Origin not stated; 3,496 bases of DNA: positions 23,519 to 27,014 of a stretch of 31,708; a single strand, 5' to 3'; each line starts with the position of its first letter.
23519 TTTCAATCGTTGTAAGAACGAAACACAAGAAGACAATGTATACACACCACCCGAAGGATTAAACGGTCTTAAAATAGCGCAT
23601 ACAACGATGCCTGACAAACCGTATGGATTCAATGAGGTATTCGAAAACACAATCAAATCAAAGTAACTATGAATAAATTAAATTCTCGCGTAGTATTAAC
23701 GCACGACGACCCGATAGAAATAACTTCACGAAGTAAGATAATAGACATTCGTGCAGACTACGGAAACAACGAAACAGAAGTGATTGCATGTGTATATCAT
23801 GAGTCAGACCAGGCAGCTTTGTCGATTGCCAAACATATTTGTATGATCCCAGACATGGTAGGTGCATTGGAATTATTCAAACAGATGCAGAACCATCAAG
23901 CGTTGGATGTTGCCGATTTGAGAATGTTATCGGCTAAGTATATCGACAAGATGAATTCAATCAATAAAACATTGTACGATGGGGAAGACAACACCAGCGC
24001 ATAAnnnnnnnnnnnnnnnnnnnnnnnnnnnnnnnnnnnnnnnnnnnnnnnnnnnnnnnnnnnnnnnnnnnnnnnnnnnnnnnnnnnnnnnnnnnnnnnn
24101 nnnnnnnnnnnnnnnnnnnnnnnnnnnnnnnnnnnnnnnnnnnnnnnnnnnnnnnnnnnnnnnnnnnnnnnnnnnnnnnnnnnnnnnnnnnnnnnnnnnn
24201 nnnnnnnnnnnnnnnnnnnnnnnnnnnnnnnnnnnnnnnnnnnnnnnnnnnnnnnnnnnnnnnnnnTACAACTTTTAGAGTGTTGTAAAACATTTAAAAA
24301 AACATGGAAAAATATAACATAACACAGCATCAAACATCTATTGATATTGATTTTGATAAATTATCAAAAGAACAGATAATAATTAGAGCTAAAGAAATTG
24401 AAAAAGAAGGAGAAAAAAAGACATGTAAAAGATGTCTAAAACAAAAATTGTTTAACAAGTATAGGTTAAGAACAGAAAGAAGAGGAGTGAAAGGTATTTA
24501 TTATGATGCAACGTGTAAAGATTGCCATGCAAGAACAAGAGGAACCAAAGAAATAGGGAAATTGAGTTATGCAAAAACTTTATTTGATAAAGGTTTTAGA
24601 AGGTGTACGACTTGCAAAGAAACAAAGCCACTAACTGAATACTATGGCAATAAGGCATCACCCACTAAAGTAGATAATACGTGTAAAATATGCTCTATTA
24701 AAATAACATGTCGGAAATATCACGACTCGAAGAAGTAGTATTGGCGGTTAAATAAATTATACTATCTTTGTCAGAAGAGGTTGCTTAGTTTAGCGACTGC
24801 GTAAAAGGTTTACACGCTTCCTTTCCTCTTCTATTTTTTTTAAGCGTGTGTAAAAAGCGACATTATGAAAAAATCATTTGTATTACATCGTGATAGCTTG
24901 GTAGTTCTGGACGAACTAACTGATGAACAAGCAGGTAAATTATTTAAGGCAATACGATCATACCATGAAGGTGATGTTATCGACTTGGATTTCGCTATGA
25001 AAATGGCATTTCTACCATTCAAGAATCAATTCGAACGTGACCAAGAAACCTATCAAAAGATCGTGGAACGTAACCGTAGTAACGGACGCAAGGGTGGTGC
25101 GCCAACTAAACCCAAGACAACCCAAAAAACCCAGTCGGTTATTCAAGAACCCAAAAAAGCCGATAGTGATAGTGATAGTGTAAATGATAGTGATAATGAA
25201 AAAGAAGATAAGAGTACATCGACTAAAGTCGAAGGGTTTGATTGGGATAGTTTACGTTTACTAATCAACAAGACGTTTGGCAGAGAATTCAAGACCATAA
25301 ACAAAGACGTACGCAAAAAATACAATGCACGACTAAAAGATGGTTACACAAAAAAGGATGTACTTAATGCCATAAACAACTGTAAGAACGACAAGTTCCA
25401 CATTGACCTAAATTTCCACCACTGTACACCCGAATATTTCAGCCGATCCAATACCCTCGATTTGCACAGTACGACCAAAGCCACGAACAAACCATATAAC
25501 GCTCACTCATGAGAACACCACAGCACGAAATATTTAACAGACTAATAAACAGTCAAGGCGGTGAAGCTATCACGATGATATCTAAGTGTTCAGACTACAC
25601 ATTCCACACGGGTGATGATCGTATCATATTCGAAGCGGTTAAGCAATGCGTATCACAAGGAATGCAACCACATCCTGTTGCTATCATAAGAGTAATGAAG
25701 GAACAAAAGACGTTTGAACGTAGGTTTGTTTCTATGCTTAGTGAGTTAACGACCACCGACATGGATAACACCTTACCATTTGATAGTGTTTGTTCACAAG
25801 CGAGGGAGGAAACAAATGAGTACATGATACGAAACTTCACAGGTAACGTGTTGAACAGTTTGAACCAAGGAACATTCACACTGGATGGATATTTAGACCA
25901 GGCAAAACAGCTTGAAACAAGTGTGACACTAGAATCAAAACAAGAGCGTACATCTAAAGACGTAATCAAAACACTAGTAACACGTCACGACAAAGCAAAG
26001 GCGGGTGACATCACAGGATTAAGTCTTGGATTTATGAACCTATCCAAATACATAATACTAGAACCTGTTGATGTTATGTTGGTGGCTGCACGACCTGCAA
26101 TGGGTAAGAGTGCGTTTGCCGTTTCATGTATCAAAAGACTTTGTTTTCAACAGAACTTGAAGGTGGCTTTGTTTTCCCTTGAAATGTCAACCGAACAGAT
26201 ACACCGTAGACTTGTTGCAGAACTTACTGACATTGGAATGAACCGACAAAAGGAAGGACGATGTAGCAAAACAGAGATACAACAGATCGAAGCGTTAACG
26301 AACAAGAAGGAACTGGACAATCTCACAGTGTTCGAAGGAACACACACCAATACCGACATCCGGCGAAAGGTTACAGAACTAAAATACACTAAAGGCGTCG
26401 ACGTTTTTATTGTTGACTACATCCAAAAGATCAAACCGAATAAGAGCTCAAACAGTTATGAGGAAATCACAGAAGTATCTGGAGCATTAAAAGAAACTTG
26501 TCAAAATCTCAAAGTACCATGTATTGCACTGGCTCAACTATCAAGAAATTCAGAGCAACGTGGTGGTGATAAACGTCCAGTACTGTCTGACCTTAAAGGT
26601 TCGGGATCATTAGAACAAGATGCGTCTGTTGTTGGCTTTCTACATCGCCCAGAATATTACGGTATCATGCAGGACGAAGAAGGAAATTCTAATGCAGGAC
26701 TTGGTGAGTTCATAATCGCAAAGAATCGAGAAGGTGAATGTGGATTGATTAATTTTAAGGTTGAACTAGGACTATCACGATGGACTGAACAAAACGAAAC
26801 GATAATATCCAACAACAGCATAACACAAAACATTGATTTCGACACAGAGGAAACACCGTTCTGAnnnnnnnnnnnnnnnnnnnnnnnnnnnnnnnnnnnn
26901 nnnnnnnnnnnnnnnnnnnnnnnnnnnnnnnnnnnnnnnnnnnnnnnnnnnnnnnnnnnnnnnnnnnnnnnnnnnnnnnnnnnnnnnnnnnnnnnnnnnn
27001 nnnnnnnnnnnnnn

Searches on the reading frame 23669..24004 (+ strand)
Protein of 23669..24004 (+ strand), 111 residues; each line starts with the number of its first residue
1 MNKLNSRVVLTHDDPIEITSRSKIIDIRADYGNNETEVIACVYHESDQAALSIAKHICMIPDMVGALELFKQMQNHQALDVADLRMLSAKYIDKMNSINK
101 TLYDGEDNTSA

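Call 18: search_protein_families(library=pfam, proteins=[window:23669-24004:+], max_evalue=0.01)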
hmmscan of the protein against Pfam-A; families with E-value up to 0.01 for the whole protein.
window:23669-24004:+ (111 aa): 1 family
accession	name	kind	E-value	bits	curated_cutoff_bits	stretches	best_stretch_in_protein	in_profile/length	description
PF07951.19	Toxin_R_bind_C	-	0.00019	21.6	25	1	21-98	93-170/222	Clostridium neurotoxin, C-terminal receptor binding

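Call 65: search_protein_families(library=phrogs, proteins=[window:23669-24004:+], max_evalue=0.01)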
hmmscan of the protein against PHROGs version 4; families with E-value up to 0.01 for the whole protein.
window:23669-24004:+ (111 aa): 0 families

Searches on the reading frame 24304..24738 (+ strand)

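Call 18: search_protein_families(library=pfam, proteins=[window:24304-24738:+], max_evalue=0.01)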
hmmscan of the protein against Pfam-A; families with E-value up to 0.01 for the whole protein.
window:24304-24738:+ (144 aa): 0 families

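Call 65: search_protein_families(library=phrogs, proteins=[window:24304-24738:+], max_evalue=0.01)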
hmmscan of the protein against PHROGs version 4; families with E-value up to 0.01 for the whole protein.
window:24304-24738:+ (144 aa): 6 families
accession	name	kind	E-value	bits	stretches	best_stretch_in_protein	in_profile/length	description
phrog_5558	-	moron, auxiliary metabolic gene and host takeover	9e-06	27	1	33-135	3-102/130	Lar-like restriction alleviation protein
phrog_2255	-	DNA, RNA and nucleotide metabolism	9.4e-06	26.2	1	96-143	51-97/211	HNH endonuclease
phrog_2633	-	DNA, RNA and nucleotide metabolism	1.3e-05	26.4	1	96-141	11-56/142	endonuclease VII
phrog_2340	-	DNA, RNA and nucleotide metabolism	2.2e-05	25.6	1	97-133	7-44/171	endonuclease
phrog_1035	-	DNA, RNA and nucleotide metabolism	2.2e-05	25.4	1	96-140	61-105/271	endonuclease VII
phrog_12813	-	unknown function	2.3e-05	25.3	1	96-131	151-186/199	-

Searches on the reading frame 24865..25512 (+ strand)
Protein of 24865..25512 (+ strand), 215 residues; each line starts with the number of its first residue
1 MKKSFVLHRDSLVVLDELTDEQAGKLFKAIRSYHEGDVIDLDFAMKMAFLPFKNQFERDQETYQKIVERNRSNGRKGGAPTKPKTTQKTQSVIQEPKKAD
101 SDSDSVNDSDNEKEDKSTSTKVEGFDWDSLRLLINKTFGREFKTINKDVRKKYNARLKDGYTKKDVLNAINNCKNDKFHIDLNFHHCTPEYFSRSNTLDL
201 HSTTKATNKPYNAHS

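Call 8: search_protein_families(library=phrogs, proteins=[window:24865-25512:+], max_evalue=0.01)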
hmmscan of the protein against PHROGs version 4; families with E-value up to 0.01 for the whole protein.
window:24865-25512:+ (215 aa): 8 families
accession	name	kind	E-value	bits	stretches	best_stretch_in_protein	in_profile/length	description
phrog_16304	-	unknown function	1e-18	69.1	1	1-185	3-201/244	-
phrog_19415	-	unknown function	3.2e-10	41.4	1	2-131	5-125/224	-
phrog_15768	-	unknown function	2.7e-06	28.6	1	1-118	1-114/228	-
phrog_6451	-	DNA, RNA and nucleotide metabolism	3e-06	28.2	1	34-119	59-155/272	primosomal protein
phrog_16167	-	DNA, RNA and nucleotide metabolism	3.2e-05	24.8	1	87-175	147-235/315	replication initiation protein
phrog_18020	-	DNA, RNA and nucleotide metabolism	0.0013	19.5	1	96-184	111-198/248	replication initiation O-like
phrog_9693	-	unknown function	0.0054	17.6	1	121-184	44-104/183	-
phrog_4118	-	DNA, RNA and nucleotide metabolism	0.009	16.5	0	52-117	78-144/315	primosomal protein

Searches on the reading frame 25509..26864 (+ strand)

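Call 8: search_protein_families(library=phrogs, proteins=[window:25509-26864:+], max_evalue=0.01)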
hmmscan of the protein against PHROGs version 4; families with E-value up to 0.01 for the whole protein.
window:25509-26864:+ (451 aa): 7 families
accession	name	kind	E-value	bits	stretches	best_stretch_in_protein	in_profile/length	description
phrog_19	-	DNA, RNA and nucleotide metabolism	9.9e-72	243.7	1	25-427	183-580/621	DnaB-like replicative helicase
phrog_243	-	DNA, RNA and nucleotide metabolism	9.4e-39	134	1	161-411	10-246/273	DnaB-like replicative helicase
phrog_239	-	DNA, RNA and nucleotide metabolism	1.2e-29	104.9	1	169-431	339-602/801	DNA primase/helicase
phrog_11530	-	unknown function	1.2e-25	91.4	1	292-421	28-151/184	-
phrog_5482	-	unknown function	2.2e-13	50.7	1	163-391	22-259/341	-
phrog_19347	-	unknown function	0.00011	23.5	1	362-393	1-33/79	-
phrog_25693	-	unknown function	0.0031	17.2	1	192-309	55-175/405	-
